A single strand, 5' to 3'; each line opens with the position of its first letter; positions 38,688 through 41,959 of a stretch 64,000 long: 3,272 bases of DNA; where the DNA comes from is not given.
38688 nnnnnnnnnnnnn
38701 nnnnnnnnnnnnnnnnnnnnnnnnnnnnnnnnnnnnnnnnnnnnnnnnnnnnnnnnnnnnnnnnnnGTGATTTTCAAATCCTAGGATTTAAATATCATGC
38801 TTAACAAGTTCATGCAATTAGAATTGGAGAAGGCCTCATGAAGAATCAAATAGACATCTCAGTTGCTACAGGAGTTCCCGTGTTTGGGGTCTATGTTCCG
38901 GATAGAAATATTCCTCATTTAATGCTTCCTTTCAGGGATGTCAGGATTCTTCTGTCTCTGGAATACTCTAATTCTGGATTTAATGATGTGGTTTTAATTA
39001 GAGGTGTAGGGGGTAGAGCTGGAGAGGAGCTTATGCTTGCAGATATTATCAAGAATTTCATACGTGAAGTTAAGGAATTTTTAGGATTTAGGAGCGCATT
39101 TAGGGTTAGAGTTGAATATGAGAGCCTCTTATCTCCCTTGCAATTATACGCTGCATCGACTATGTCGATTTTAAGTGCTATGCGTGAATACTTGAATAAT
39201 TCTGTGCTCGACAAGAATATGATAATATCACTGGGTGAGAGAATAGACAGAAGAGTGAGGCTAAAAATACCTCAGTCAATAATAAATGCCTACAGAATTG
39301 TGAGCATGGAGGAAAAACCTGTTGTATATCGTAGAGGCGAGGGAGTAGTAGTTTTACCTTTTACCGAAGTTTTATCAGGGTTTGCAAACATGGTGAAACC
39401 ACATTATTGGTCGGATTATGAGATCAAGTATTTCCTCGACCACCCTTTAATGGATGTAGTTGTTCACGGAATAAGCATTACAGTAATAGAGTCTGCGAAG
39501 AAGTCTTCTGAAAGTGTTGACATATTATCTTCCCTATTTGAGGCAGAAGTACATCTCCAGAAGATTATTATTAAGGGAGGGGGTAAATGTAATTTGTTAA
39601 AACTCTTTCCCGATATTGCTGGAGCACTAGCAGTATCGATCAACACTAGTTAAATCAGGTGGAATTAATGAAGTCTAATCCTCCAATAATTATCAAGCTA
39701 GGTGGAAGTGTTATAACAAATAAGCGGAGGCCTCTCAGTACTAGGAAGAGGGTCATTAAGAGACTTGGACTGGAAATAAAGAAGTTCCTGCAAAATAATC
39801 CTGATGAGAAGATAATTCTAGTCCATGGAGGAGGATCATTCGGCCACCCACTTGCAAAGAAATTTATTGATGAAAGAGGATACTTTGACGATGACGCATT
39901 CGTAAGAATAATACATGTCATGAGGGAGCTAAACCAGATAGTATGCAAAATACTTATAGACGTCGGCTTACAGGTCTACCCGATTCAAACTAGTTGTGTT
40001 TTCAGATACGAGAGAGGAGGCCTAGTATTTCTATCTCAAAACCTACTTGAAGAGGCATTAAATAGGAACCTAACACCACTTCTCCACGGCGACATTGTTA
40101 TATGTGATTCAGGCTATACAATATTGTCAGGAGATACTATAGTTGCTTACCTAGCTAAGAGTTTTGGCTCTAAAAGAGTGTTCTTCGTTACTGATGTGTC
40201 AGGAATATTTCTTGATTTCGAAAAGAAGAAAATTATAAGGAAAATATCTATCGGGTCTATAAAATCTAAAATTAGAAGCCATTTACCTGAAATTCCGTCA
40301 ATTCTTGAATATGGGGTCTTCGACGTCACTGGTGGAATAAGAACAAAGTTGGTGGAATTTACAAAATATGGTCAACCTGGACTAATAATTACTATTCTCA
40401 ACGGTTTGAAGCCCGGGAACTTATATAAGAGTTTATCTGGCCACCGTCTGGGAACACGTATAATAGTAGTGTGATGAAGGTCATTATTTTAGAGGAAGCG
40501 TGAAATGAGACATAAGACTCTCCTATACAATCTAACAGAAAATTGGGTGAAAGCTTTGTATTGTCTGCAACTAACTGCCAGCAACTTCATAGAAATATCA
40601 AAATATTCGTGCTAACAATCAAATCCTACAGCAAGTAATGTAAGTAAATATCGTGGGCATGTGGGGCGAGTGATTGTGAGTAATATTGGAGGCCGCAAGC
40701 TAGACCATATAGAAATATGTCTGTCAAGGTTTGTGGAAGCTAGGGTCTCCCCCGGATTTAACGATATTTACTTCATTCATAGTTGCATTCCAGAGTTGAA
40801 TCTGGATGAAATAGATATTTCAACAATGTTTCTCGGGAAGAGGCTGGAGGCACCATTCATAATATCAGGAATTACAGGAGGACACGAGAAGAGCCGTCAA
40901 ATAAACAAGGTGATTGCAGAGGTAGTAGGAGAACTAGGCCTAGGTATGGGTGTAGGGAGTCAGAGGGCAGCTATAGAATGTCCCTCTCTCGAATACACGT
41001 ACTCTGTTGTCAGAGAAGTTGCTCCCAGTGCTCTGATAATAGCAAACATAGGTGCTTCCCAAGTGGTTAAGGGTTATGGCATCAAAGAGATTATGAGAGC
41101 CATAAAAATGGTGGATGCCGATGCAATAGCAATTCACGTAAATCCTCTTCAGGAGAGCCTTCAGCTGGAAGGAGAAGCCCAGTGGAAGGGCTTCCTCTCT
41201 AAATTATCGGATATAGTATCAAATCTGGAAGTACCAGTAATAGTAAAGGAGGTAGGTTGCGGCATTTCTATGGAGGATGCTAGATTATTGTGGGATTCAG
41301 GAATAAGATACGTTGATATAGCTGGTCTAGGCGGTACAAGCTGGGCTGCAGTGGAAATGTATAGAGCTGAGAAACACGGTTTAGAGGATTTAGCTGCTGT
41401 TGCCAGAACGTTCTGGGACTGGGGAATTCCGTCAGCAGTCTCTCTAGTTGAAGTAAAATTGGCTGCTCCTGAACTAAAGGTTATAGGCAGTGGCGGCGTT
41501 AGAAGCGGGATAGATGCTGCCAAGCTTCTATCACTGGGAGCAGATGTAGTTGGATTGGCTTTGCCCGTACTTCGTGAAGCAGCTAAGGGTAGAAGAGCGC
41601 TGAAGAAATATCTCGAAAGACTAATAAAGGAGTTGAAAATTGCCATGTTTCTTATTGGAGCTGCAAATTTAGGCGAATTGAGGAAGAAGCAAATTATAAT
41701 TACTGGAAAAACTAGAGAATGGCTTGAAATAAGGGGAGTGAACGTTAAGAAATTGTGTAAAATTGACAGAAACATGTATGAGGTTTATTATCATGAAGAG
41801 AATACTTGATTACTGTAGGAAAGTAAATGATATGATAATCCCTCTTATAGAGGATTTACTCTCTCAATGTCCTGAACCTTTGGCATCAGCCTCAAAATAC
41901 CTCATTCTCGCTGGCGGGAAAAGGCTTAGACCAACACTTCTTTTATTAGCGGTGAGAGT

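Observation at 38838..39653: Degenerate GHMP-kinase-like protein heading the ipk-idi2-GGPPS isoprenoid operon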

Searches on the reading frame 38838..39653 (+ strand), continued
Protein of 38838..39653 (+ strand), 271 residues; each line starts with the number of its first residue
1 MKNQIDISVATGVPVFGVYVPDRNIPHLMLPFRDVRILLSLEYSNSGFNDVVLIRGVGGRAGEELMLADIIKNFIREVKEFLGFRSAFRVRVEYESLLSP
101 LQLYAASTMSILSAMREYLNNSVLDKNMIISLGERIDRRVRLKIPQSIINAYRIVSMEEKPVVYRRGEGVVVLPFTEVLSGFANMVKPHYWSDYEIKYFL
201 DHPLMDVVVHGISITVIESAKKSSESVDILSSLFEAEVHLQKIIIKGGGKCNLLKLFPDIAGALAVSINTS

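Call 42: find_encoding_contigs(protein=P0139, flank=10000, max_places=2)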
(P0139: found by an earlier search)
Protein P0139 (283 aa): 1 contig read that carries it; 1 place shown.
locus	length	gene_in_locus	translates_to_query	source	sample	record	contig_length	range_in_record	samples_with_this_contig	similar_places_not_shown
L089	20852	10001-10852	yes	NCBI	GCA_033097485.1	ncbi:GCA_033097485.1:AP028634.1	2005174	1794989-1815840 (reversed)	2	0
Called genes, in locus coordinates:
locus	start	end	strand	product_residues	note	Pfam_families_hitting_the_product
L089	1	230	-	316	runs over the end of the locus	PF01564:Spermine_synth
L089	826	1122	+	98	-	PF02150:Zn_ribbon_RPB9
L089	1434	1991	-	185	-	PF01047:MarR (weak), PF12802:MarR_2 (faint), PF13412:HTH_24, PF25212:HVO_A0114, PF01022:HTH_5 (weak), PF01325:Fe_dep_repress (weak), PF09339:HTH_IclR (weak)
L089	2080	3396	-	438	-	PF01935:DUF87, PF10412:TrwB_AAD_bind (weak)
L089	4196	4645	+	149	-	PF00416:Ribosomal_S13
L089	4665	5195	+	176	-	PF00163:Ribosomal_S4, PF01479:S4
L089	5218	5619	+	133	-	PF00411:Ribosomal_S11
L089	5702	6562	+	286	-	PF01193:RNA_pol_L, PF01000:RNA_pol_A_bac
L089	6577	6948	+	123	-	PF17135:Ribosomal_L18, PF00828:Ribosomal_L27A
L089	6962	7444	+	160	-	PF00572:Ribosomal_L13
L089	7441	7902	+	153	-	PF00380:Ribosomal_S9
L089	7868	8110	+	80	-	PF01194:RNA_pol_N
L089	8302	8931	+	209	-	PF00318:Ribosomal_S2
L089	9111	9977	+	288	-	PF01875:Memo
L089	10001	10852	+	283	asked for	-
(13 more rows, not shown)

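Call 45: predict_structure(alignment_id=A3)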
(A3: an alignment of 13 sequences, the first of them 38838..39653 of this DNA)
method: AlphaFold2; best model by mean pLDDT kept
length: 271 residues; sequences in the alignment: 13
mean_pLDDT: 81.2   pTM: 0.84
mean pLDDT of the five models: 81.2, 81.2, 75.6, 73.4, 71.6
residues with pLDDT >= 90: 69; 70-90: 155; 50-70: 40; < 50: 7
segments of 3 or more residues with pLDDT < 50: 248-251
pLDDT, mean of each block of 10 residues (from residue 1): 79 88 89 87 66 79 88 90 82 83 92 81 73 88 88 92 91 69 59 69 87 92 79 88 64 77 77 44
secondary structure, 60 per line:
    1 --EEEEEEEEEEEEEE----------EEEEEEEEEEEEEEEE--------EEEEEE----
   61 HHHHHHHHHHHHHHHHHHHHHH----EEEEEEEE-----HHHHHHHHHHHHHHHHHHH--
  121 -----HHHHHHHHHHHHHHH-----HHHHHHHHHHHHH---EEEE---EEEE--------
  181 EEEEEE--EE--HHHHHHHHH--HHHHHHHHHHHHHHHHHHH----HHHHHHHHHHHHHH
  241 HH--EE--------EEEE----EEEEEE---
elements in order: E3-16 E27-42 E51-56 H61-82 E87-94 H100-118 H126-140 H146-158 E162-165 E169-172 E181-186 H193-201 H204-222 H227-242 E255-258 E263-268

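Call 50: fold_search(model_id=the predicted structure, library=pdb)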
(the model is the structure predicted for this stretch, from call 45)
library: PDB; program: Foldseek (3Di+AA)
matches with E <= 10: 828; with E <= 0.001: 115
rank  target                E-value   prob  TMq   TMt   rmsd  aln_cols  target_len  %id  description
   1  2x7i                  1.0e-09  1.00  0.60  0.56   6.0       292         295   15  Crystal structure of mevalonate kinase from methicillin-resistant Staphylococcus aureus MRSA252 (released 2010-07-21)
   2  4hac_A                3.5e-08  1.00  0.61  0.54   6.7       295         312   15  Crystal Structure of the Mevalonate Kinase from an Archaeon Methanosarcina mazei (released 2012-12-12)
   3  2oi2                  4.7e-08  1.00  0.61  0.58   5.9       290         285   13  Streptococcus pneumoniae Mevalonate Kinase in Complex with Diphosphomevalonate (released 2007-05-01)
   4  3qt6_B                7.1e-08  1.00  0.57  0.50   6.5       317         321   12  Crystal structure of Staphylococcus epidermidis mevalonate diphosphate decarboxylase complexed with inhibitor DPGP (released 2011-05-11)
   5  2hfu_B                1.1e-07  1.00  0.70  0.60   5.0       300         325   13  Crystal structure of L. major mevalonate kinase in complex with R-mevalonate (released 2007-04-17)
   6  2hfs_A                1.3e-07  1.00  0.70  0.60   5.0       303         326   13  Crystal structure of L. major mevalonate kinase (released 2007-04-17)
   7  4dpu_B                1.3e-07  1.00  0.57  0.49   6.6       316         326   12  Crystal structure of Staphylococcus epidermidis S192A mevalonate diphosphate decarboxylase complexed with inhibitor 6- (released 2012-07-11)
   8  2gs8                  1.3e-07  1.00  0.52  0.46   8.2       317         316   10  Structure of mevalonate pyrophosphate decarboxylase from Streptococcus pyogenes (released 2006-06-06)
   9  3qt5_B                1.7e-07  1.00  0.56  0.49   6.6       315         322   12  Crystal structure of Staphylococcus epidermidis mevalonate diphosphate decarboxylase (released 2011-05-11)
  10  6mde_A                1.8e-07  1.00  0.65  0.60   5.4       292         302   13  Mevalonate kinase from Methanosarcina mazei with mevalonate bound (released 2018-12-19)
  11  8tfo_B                1.8e-07  1.00  0.63  0.47   8.0       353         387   12  Structure of MKvar (released 2024-03-13)
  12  6n0y_B                1.9e-07  1.00  0.55  0.47   6.9       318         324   11  Crystal structure of Anaerolinea thermophila mevalonate 5-phosphate decarboxylase complexed with (R)-MVAPP (released 2019-07-17)
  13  4hac_B                2.0e-07  1.00  0.63  0.57   6.3       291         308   15  Crystal Structure of the Mevalonate Kinase from an Archaeon Methanosarcina mazei (released 2012-12-12)
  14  4dpw_E                2.3e-07  1.00  0.51  0.44   9.6       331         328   10  Crystal structure of Staphylococcus epidermidis D283A mevalonate diphosphate decarboxylase complexed with mevalonate d (released 2012-07-11)
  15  8tfo_A                2.4e-07  1.00  0.58  0.43   9.2       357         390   12  Structure of MKvar (released 2024-03-13)
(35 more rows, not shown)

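Call 74: find_related_loci(query=A4, collection=metagenome_contigs, flank=10000)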
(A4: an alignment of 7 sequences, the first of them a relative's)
Query A4 (258 aa) in metagenome_contigs; peptide patterns used: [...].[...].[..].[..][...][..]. (x = any residue, [..] = any of these).
42 stretches matched a pattern; 7 encode a relative of the query (tblastn E <= 1e-3); 7 distinct loci.
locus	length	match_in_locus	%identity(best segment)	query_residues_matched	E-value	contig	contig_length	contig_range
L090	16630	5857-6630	39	4-256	2e-48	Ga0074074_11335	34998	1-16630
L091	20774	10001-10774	36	4-256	2e-46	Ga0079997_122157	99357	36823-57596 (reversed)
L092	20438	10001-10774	36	4-256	5e-46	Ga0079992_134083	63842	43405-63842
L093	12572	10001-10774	36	4-256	5e-46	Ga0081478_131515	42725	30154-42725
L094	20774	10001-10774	36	4-256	4e-46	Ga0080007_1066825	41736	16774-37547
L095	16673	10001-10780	35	4-258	2e-44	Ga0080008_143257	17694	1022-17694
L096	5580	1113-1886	34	4-256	3e-43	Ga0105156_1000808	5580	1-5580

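Call 78: find_encoding_contigs(protein=P0002, flank=10000, max_places=3)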
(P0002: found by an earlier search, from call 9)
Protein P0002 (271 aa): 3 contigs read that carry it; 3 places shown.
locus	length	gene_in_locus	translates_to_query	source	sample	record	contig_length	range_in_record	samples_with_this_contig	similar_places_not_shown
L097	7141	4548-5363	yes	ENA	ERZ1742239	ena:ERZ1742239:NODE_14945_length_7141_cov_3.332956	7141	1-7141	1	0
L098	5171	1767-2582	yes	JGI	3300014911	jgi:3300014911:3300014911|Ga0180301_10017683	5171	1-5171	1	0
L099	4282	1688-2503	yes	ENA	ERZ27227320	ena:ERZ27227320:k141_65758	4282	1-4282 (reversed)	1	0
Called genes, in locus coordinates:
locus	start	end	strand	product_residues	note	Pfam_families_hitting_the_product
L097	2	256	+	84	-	?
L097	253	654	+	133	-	PF00411:Ribosomal_S11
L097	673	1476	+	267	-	PF01193:RNA_pol_L, PF01000:RNA_pol_A_bac, PF13183:Fer4_8 (faint), PF13187:Fer4_9 (faint), PF00037:Fer4, PF12837:Fer4_6 (weak), PF12838:Fer4_7, PF13237:Fer4_10, +2 more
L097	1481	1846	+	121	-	PF17135:Ribosomal_L18, PF00828:Ribosomal_L27A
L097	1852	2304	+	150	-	PF00572:Ribosomal_L13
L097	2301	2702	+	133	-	PF00380:Ribosomal_S9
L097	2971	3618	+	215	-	PF00318:Ribosomal_S2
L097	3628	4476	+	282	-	PF01875:Memo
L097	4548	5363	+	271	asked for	-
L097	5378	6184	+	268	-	PF00696:AA_kinase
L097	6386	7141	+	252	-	?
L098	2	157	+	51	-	?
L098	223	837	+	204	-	PF00318:Ribosomal_S2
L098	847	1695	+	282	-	PF01875:Memo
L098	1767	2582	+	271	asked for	-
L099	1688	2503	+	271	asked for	-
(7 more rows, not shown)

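Call 79: search_protein_families(library=pfam, alignment_id=A1, max_evalue=1)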
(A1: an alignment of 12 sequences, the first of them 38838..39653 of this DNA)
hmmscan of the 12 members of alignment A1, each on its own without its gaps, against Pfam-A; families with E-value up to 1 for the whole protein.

A. member 1, window:38838-39653:+ (271 aa): 0 families

B. families by the number of members that match (of 12 scanned): 5 families
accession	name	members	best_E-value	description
PF19225.6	Spo16_N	2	0.022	Spo16 protein, N-terminal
PF01978.25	TrmB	1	0.016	Sugar-specific transcriptional regulator TrmB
PF02082.26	Rrf2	1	0.025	Iron-dependent Transcriptional regulator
PF00866.24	Ring_hydroxyl_B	1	0.027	Ring hydroxylating beta subunit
PF12227.13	DUF3603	1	0.18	Protein of unknown function (DUF3603)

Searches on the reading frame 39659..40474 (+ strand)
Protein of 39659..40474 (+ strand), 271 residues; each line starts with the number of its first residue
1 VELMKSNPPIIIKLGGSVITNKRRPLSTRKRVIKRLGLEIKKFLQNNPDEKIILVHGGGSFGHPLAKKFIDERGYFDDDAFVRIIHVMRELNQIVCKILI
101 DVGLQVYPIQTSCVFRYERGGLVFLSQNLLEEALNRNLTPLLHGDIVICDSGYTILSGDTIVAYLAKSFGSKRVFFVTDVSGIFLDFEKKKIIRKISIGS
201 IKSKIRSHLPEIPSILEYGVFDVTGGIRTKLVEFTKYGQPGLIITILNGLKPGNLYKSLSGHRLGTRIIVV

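Call 3: search_protein_families(library=pfam, proteins=[window:39659-40474:+], max_evalue=1)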
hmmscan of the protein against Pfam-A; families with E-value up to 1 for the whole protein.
window:39659-40474:+ (271 aa): 1 family
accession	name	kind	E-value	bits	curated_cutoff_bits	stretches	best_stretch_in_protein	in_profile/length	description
PF00696.33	AA_kinase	-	2.1e-27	96.8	24.9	1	10-207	3-203/234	Amino acid kinase family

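Call 4: search_protein_families(library=ncbifam, proteins=[window:39659-40474:+], max_evalue=1)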
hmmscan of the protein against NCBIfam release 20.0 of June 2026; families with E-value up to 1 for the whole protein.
window:39659-40474:+ (271 aa): 11 families
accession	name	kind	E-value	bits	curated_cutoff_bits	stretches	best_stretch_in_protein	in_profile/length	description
NF040647.1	IPPK_Arch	equivalog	2.4e-55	187.6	120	1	10-268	1-259/259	isopentenyl phosphate kinase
NF000122.1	485965_fosC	equivalog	2.5e-12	47.2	350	1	88-247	6-157/182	fosfomycin resistance kinase FosC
NF000338.1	fomA_AB016934.1.gene6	equivalog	2.2e-09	36.8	550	1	10-235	6-221/266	fosfomycin resistance kinase FomA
TIGR00761.1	argB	equivalog_domain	2.7e-09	36.9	151.3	2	124-207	122-204/231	acetylglutamate kinase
NF040622.1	MfnE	equivalog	1.8e-08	34.4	300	2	157-225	120-190/211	[5-(aminomethyl)furan-3-yl]methyl phosphate kinase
NF010662.0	PRK14058.1-4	equivalog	0.00017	20.8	194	1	38-70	17-47/264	[LysW]-aminoadipate/[LysW]-glutamate kinase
TIGR02076.1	pyrH_arch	equivalog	0.00019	21.1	158.05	1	10-61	1-45/222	UMP kinase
NF010659.0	PRK14058.1-1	equivalog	0.0023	17.1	223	1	126-206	139-220/267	[LysW]-aminoadipate kinase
TIGR01027.1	proB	equivalog_domain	0.0061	15.7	186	1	159-268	146-251/363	glutamate 5-kinase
NF009008.0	PRK12354.1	subfamily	0.025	13.7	361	0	158-191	205-238/308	carbamate kinase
NF009007.0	PRK12352.1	subfamily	0.092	11.6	266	0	10-60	5-55/316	carbamate kinase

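Call 9: list_cluster_members(proteins=[P0001, window:39659-40474:+, window:37918-38766:+])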
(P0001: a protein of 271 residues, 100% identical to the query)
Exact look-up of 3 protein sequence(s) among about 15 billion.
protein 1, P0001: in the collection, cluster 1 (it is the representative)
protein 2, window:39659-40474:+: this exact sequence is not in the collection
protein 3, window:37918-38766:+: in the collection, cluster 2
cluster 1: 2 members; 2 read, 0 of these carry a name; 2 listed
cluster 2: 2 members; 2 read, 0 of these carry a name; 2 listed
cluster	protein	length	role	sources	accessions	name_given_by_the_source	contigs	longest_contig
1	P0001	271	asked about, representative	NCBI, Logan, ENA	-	-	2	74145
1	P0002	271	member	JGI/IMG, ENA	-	-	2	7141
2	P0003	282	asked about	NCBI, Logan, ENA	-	-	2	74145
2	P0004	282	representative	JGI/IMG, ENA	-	-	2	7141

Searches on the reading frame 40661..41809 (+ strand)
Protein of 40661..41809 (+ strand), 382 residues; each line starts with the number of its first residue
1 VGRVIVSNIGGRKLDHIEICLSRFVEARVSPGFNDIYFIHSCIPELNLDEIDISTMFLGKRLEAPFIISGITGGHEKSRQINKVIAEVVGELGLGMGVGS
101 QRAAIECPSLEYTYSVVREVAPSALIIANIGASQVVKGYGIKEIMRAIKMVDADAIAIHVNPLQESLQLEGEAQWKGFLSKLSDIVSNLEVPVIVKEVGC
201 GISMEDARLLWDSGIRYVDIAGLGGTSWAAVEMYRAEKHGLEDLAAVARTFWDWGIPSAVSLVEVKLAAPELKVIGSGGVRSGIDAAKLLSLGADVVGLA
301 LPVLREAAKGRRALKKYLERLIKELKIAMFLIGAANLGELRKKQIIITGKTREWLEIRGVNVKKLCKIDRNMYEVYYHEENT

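Call 3: search_protein_families(library=pfam, proteins=[window:40661-41809:+], max_evalue=1)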
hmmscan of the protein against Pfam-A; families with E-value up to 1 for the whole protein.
window:40661-41809:+ (382 aa): 5 families
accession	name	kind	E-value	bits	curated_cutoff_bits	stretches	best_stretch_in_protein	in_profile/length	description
PF01070.24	FMN_dh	-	1.7e-22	80.4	24.9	2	180-344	208-347/350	FMN-dependent dehydrogenase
PF00478.31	IMPDH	-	0.00033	20.2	25.6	1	253-297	187-233/345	IMP dehydrogenase / GMP reductase domain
PF01645.23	Glu_synthase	-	0.0007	19.3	20.4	1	179-301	195-305/369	Conserved region in glutamate synthase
PF01180.27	DHO_dh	-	0.0058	16.3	27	1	268-299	237-268/291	Dihydroorotate dehydrogenase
PF00977.27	His_biosynth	-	0.22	11.4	23.6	0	264-317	66-119/228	Histidine biosynthesis protein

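Call 4: search_protein_families(library=ncbifam, proteins=[window:40661-41809:+], max_evalue=1)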
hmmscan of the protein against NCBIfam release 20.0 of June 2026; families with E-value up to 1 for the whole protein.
window:40661-41809:+ (382 aa): 15 families
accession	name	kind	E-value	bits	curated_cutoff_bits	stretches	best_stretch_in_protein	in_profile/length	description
TIGR02151.1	IPP_isom_2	equivalog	3.7e-125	417.3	281.3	1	12-348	2-337/338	type 2 isopentenyl-diphosphate Delta-isomerase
NF008398.0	PRK11197.1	subfamily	3.5e-10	39.2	376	1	270-346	299-376/381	L-lactate dehydrogenase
NF033901.1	L_lactate_LldD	exception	2.2e-09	36.8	550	1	270-344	299-374/377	FMN-dependent L-lactate dehydrogenase LldD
TIGR02708.1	L_lactate_ox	equivalog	1.5e-07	30.7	645.5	1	274-342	286-355/367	L-lactate oxidase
NF041011.1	dihydoor_dh_Arch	equivalog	8e-06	25.1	330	1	271-327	222-278/289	dihydroorotate dehydrogenase PyrD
TIGR03966.1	actino_HemFlav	equivalog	8.7e-06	24.7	470.85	1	269-348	300-380/385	pre-mycofactocin synthase MftD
NF005741.0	PRK07565.1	subfamily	1.2e-05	24.6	303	1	272-326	241-295/335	dihydroorotate dehydrogenase-like protein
NF002702.0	PRK02506.1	equivalog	0.001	18.3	301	1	268-341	240-306/313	dihydroorotate oxidase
NF005288.0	PRK06806.1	equivalog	0.0048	16.2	396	1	144-222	158-231/281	class II fructose-bisphosphate aldolase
NF005574.0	PRK07259.1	equivalog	0.016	14.1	269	1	257-299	223-265/304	dihydroorotate dehydrogenase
NF010329.0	PRK13763.1-4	equivalog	0.028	14.2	277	1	180-234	45-99/182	putative RNA-processing protein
NF003652.0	PRK05286.2-5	equivalog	0.034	13.3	267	1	268-299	290-321/353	quinone-dependent dihydroorotate dehydrogenase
NF003645.0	PRK05286.1-2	equivalog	0.061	12.1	366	1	266-303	283-320/359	quinone-dependent dihydroorotate dehydrogenase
NF003302.0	PRK04302.1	subfamily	0.079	12.7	132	1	264-315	166-216/223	triose-phosphate isomerase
TIGR01302.1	IMP_dehydrog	equivalog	0.48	9.2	481.5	1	258-299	314-355/450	IMP dehydrogenase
